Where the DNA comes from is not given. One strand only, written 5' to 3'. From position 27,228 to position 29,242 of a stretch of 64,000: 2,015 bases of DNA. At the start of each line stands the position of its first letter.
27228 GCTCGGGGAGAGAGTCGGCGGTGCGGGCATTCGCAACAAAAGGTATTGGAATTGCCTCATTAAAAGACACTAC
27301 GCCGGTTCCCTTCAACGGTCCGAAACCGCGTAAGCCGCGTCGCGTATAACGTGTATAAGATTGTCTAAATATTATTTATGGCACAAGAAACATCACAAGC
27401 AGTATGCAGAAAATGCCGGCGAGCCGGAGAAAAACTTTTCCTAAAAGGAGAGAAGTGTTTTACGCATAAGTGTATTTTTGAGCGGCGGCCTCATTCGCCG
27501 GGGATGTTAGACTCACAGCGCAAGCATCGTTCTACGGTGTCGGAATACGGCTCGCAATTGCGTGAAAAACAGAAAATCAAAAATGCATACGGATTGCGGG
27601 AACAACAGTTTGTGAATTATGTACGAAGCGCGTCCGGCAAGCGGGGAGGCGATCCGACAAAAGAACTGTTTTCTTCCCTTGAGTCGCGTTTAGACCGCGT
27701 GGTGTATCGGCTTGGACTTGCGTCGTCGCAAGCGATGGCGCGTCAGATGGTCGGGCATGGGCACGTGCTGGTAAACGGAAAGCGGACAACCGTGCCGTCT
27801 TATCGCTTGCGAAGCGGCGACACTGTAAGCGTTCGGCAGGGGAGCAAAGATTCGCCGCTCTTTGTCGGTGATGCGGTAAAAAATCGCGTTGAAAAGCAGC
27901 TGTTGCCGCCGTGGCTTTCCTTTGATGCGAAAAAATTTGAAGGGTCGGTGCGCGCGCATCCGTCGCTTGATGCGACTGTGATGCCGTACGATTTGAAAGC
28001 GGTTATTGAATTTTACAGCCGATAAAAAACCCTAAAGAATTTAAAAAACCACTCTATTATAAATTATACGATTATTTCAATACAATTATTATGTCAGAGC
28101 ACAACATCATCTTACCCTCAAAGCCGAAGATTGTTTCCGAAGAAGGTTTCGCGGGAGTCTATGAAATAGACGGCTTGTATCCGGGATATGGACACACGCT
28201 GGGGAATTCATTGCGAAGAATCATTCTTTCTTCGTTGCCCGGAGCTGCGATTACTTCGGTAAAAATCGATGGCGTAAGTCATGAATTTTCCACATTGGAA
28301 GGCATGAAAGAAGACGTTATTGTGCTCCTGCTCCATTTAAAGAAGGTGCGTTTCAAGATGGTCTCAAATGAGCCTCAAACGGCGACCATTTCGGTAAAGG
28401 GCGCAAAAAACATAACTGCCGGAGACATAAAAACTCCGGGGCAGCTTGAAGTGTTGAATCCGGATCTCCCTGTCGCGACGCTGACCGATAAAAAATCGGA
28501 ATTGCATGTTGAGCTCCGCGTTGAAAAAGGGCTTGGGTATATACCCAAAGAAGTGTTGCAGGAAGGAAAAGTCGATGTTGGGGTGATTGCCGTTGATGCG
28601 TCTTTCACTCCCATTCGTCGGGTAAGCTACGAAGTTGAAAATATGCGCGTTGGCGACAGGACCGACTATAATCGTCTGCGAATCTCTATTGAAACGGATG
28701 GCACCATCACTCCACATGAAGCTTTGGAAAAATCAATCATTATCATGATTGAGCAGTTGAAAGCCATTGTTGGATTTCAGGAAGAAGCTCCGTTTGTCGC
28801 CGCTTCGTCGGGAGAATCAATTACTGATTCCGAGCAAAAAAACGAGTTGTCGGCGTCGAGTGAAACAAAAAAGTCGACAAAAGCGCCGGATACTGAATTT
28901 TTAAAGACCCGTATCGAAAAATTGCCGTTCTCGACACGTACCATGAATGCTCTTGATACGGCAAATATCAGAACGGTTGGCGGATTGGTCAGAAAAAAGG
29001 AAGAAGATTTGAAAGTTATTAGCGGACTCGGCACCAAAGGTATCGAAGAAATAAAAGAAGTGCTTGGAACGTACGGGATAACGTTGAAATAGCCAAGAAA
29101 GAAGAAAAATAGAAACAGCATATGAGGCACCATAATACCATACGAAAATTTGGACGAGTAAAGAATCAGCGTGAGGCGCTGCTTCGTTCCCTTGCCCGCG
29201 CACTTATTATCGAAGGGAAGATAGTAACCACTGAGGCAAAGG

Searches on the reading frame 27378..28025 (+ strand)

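Call 61: search_protein_families(library=pfam, proteins=[window:27378-28025:+], max_evalue=0.00001)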
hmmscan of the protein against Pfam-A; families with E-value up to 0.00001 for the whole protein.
window:27378-28025:+ (215 aa): 2 families
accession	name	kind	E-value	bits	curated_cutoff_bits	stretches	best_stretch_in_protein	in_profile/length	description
PF00163.24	Ribosomal_S4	-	5.1e-21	75.6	23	1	7-100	4-92/95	Ribosomal protein S4/S9 N-terminal domain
PF01479.30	S4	-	1.1e-17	63.9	22.8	1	104-150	2-48/48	S4 domain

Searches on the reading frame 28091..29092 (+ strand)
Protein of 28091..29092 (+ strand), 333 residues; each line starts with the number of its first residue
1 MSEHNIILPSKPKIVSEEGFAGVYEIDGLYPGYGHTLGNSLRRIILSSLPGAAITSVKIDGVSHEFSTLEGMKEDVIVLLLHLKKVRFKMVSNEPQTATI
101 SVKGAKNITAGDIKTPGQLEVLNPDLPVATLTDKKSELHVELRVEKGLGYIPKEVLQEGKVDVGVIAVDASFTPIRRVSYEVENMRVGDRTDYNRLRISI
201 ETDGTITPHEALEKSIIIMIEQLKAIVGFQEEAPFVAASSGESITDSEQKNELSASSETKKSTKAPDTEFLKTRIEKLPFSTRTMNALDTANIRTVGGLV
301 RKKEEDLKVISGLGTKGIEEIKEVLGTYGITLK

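Call 61: search_protein_families(library=pfam, proteins=[window:28091-29092:+], max_evalue=0.00001)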
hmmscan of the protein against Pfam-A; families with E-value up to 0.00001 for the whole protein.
window:28091-29092:+ (333 aa): 3 families
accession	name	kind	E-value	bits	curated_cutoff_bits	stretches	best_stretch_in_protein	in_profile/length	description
PF01000.31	RNA_pol_A_bac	-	3.2e-29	102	33.9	1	57-173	1-119/119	RNA polymerase Rpb3/RpoA insert domain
PF01193.29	RNA_pol_L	-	6.6e-23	80.7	24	1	31-223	5-74/74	RNA polymerase Rpb3/Rpb11 dimerisation domain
PF03118.21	RNA_pol_A_CTD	-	3.4e-16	59.2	23.8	1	266-325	6-65/67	Bacterial RNA polymerase, alpha chain C terminal domain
